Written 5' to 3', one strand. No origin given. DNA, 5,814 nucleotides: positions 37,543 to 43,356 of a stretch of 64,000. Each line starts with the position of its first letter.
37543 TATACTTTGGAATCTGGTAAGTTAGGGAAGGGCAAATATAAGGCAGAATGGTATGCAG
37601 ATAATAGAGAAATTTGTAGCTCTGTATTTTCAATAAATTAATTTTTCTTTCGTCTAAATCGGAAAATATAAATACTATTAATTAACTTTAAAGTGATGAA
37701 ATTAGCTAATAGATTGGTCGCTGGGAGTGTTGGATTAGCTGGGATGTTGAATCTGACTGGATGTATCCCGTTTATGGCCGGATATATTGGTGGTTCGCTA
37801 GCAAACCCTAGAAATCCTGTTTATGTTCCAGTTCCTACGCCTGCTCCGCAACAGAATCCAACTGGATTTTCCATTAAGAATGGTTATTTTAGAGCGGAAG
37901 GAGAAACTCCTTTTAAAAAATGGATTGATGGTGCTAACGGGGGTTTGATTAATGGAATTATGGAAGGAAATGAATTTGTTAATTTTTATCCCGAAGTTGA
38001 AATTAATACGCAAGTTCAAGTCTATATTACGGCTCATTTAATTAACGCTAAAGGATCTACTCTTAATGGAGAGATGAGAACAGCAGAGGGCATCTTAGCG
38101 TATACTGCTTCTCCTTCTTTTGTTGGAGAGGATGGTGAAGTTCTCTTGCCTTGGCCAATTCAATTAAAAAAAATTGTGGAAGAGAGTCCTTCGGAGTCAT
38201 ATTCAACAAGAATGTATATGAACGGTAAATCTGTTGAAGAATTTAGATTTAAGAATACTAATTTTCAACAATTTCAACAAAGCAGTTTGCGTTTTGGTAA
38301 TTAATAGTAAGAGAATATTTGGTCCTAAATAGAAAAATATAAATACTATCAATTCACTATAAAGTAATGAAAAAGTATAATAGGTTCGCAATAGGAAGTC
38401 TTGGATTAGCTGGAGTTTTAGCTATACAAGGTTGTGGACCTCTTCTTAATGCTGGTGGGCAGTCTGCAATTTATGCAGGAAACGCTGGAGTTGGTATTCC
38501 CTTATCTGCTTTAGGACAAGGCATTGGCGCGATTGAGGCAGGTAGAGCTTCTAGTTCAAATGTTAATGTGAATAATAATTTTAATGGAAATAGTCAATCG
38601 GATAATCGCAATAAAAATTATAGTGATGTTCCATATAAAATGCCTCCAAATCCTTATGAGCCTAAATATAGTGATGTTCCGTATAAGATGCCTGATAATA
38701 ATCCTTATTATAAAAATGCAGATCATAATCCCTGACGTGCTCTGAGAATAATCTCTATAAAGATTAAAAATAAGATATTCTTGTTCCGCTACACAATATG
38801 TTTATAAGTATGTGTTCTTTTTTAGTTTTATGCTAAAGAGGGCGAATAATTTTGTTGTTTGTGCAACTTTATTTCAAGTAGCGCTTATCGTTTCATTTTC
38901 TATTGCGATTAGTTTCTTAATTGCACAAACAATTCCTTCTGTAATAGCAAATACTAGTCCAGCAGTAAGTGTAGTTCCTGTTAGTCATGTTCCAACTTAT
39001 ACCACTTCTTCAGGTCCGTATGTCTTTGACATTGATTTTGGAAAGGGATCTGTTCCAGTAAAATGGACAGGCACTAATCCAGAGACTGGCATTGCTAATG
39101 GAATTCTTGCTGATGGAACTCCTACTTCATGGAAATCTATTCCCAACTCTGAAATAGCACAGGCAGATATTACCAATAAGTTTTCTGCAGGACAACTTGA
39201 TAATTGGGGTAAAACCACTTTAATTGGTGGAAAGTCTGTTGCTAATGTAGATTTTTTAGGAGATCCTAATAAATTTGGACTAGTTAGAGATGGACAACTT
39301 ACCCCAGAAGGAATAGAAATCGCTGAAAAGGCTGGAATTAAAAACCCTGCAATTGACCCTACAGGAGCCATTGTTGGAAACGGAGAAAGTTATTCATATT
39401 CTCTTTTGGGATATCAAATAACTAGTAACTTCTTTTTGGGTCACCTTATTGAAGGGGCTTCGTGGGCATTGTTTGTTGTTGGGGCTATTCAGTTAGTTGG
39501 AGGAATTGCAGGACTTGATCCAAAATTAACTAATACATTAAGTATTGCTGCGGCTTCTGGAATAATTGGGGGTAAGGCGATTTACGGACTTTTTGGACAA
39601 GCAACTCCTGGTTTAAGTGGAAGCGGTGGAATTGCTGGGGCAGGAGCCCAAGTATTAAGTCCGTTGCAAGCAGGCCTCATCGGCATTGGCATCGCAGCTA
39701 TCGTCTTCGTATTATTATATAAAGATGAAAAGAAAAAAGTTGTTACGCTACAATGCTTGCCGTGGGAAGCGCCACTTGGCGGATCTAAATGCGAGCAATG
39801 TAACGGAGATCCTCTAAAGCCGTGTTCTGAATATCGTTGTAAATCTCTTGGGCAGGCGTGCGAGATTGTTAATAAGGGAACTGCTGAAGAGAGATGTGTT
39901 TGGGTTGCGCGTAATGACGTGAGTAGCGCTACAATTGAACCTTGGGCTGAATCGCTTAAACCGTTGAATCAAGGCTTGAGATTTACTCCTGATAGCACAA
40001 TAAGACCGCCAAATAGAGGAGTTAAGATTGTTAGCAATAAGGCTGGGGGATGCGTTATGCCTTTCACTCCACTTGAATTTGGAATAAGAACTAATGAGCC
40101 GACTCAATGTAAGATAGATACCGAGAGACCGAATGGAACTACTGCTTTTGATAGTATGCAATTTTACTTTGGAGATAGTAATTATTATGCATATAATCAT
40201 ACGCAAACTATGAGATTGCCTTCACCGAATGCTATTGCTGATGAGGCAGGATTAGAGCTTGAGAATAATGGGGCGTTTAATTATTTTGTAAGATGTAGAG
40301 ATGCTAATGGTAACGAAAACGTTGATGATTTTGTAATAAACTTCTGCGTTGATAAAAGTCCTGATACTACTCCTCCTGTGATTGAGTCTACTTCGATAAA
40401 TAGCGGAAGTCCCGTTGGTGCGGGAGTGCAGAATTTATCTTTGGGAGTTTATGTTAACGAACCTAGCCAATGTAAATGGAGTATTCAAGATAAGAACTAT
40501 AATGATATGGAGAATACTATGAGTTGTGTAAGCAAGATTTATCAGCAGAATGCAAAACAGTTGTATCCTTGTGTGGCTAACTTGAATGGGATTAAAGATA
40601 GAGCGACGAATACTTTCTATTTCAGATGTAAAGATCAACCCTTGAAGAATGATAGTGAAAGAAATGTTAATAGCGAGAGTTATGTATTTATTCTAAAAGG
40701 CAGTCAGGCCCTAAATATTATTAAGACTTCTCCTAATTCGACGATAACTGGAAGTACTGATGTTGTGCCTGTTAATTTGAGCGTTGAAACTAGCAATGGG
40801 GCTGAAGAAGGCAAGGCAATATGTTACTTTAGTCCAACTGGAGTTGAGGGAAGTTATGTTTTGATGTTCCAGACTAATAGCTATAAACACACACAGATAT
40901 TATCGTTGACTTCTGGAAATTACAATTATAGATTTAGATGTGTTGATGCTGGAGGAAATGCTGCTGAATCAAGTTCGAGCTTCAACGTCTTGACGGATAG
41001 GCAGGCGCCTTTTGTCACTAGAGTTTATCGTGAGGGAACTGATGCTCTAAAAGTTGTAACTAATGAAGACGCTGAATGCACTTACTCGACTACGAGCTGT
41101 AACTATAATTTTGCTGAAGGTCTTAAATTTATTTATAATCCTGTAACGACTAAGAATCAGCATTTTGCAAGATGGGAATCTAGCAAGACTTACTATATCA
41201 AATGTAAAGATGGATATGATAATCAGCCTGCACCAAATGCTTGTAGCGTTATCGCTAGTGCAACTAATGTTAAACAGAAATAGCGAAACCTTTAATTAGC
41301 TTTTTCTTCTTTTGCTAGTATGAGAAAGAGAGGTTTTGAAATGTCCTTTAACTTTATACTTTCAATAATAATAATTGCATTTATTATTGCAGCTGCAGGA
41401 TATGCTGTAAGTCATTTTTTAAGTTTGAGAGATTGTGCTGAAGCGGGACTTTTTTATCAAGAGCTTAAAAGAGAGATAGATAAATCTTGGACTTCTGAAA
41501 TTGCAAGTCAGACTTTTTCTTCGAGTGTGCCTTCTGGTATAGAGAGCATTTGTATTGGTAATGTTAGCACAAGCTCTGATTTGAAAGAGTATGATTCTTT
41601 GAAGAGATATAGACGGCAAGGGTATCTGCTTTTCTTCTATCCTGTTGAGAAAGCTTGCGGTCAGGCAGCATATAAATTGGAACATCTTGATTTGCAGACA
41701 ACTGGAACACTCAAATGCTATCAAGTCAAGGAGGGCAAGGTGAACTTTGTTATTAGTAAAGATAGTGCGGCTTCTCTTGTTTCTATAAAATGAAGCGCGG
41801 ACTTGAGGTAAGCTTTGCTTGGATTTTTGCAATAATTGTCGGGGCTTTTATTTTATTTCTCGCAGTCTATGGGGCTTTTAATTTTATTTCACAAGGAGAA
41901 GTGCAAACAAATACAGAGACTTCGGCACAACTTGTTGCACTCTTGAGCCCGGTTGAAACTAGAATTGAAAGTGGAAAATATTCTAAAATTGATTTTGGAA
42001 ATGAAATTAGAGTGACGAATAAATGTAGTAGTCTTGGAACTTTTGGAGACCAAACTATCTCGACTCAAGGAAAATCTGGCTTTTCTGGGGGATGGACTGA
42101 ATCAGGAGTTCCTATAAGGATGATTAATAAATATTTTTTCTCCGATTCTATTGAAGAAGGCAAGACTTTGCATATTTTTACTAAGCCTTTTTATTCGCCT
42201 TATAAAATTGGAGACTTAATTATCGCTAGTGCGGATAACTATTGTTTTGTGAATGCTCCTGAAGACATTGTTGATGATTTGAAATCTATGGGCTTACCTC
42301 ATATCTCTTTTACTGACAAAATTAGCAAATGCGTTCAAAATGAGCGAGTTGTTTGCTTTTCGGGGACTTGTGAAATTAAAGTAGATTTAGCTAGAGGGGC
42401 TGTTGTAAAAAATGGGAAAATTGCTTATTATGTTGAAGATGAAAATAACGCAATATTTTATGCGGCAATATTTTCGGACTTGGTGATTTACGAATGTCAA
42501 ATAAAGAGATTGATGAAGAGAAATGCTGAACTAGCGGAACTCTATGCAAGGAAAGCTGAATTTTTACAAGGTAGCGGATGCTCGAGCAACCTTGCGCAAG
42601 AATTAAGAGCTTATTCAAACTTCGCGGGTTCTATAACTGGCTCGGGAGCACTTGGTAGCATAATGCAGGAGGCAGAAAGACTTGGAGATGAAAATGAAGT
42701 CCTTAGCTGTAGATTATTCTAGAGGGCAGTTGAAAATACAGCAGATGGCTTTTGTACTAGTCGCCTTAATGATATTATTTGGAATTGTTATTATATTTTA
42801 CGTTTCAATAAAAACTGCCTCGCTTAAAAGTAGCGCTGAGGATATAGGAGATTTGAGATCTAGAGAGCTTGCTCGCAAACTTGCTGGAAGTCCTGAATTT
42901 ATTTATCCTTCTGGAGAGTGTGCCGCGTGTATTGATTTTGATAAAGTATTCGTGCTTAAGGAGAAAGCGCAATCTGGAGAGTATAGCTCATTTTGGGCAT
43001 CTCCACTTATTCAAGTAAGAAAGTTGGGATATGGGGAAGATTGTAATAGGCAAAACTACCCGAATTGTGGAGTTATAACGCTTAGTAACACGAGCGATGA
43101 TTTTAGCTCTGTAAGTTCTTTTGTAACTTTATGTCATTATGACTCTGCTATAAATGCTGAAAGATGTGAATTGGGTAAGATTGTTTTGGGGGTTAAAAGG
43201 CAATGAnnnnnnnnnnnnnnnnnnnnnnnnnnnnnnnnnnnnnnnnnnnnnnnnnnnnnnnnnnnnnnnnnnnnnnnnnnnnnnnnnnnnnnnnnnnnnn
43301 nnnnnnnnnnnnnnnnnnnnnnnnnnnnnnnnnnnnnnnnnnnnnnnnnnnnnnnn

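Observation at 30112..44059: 14-kb surface-apparatus island: duplicated pilin-like-plus-giant-Cys-rich-protein modules, three lipobox proteins and a four-gene pilin-like operon, bracketed by RHH and wHTH regulators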

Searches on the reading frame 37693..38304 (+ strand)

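Call 6: search_protein_families(library=pfam, max_evalue=0.1, proteins=[window:37693-38304:+])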
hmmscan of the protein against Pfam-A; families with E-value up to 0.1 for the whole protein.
window:37693-38304:+ (203 aa): 1 family
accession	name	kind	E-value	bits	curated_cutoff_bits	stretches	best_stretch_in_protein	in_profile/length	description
PF22465.2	Spike_JR2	-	0.081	13.3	26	0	67-109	25-67/76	Spike protein P1, second jelly-roll domain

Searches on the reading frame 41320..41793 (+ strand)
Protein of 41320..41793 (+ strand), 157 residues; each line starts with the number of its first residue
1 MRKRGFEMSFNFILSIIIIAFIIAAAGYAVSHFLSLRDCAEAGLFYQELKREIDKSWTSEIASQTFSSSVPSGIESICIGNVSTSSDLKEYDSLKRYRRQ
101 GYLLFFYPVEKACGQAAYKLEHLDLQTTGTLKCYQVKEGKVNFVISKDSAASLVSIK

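Call 7: search_protein_families(library=pfam, max_evalue=0.1, proteins=[window:41320-41793:+])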
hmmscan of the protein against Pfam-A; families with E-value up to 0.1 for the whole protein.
window:41320-41793:+ (157 aa): 0 families

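Call 13: search_protein_families(library=ncbifam, max_evalue=0.1, proteins=[window:41320-41793:+])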
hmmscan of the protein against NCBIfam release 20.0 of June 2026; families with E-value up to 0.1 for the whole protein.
window:41320-41793:+ (157 aa): 1 family
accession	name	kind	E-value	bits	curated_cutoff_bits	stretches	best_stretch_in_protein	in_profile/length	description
NF052548.1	FAdesatDesABac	equivalog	0.077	12.1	500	1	15-53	51-89/328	Delta(5) desaturase DesA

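Call 86: search_protein_families(library=phrogs, max_evalue=0.01, proteins=[window:41320-41793:+])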
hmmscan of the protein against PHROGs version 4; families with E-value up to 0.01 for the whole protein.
window:41320-41793:+ (157 aa): 0 families

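Call 87: search_protein_families(library=padloc, max_evalue=0.01, proteins=[window:41320-41793:+])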
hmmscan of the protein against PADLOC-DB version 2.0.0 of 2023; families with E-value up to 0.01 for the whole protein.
window:41320-41793:+ (157 aa): 0 families

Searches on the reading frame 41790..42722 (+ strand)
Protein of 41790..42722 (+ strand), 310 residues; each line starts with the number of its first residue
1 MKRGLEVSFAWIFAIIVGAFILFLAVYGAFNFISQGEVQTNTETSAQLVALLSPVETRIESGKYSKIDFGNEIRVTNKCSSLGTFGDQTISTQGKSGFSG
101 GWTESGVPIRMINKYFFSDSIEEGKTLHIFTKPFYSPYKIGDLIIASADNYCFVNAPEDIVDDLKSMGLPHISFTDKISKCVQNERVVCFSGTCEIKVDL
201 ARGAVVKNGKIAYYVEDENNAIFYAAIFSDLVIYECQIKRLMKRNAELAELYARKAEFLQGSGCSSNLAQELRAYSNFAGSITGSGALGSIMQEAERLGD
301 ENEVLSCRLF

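Call 7: search_protein_families(library=pfam, max_evalue=0.1, proteins=[window:41790-42722:+])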
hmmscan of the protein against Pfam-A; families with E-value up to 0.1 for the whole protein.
window:41790-42722:+ (310 aa): 0 families

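Call 13: search_protein_families(library=ncbifam, max_evalue=0.1, proteins=[window:41790-42722:+])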
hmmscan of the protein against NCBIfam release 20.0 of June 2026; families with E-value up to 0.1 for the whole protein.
window:41790-42722:+ (310 aa): 0 families

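Call 86: search_protein_families(library=phrogs, max_evalue=0.01, proteins=[window:41790-42722:+])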
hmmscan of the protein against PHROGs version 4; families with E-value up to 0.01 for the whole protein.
window:41790-42722:+ (310 aa): 0 families

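Call 87: search_protein_families(library=padloc, max_evalue=0.01, proteins=[window:41790-42722:+])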
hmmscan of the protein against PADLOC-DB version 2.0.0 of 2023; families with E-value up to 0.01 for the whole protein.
window:41790-42722:+ (310 aa): 0 families

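Call 102: search_solved_structures(query=A6, max_evalue=10)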
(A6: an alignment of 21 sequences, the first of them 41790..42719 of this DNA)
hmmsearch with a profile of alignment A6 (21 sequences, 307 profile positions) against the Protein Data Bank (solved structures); distinct sequences matched with E-value up to 10: 0.

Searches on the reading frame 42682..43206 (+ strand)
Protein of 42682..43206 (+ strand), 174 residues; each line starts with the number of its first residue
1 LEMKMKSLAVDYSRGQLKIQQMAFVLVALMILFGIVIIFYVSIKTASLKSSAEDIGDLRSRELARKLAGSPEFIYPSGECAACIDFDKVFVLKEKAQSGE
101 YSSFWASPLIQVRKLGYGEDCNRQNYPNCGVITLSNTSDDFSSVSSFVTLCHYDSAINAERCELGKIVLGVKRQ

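Call 7: search_protein_families(library=pfam, max_evalue=0.1, proteins=[window:42682-43206:+])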
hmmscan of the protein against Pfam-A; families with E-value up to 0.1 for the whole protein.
window:42682-43206:+ (174 aa): 1 family
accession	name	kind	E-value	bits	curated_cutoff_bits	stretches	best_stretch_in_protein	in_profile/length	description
PF13349.12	DUF4097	-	0.043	13.6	22.9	1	3-116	115-222/247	Toastrack DUF4097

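Call 13: search_protein_families(library=ncbifam, max_evalue=0.1, proteins=[window:42682-43206:+])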
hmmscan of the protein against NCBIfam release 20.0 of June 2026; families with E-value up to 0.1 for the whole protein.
window:42682-43206:+ (174 aa): 1 family
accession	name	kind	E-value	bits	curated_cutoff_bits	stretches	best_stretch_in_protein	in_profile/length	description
NF045773.1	cytochro_C550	exception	0.087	12.8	125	0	27-83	9-63/118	cytochrome c550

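Call 86: search_protein_families(library=phrogs, max_evalue=0.01, proteins=[window:42682-43206:+])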
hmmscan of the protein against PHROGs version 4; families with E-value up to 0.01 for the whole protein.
window:42682-43206:+ (174 aa): 0 families

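Call 87: search_protein_families(library=padloc, max_evalue=0.01, proteins=[window:42682-43206:+])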
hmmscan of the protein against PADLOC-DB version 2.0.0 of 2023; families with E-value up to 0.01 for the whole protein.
window:42682-43206:+ (174 aa): 0 families
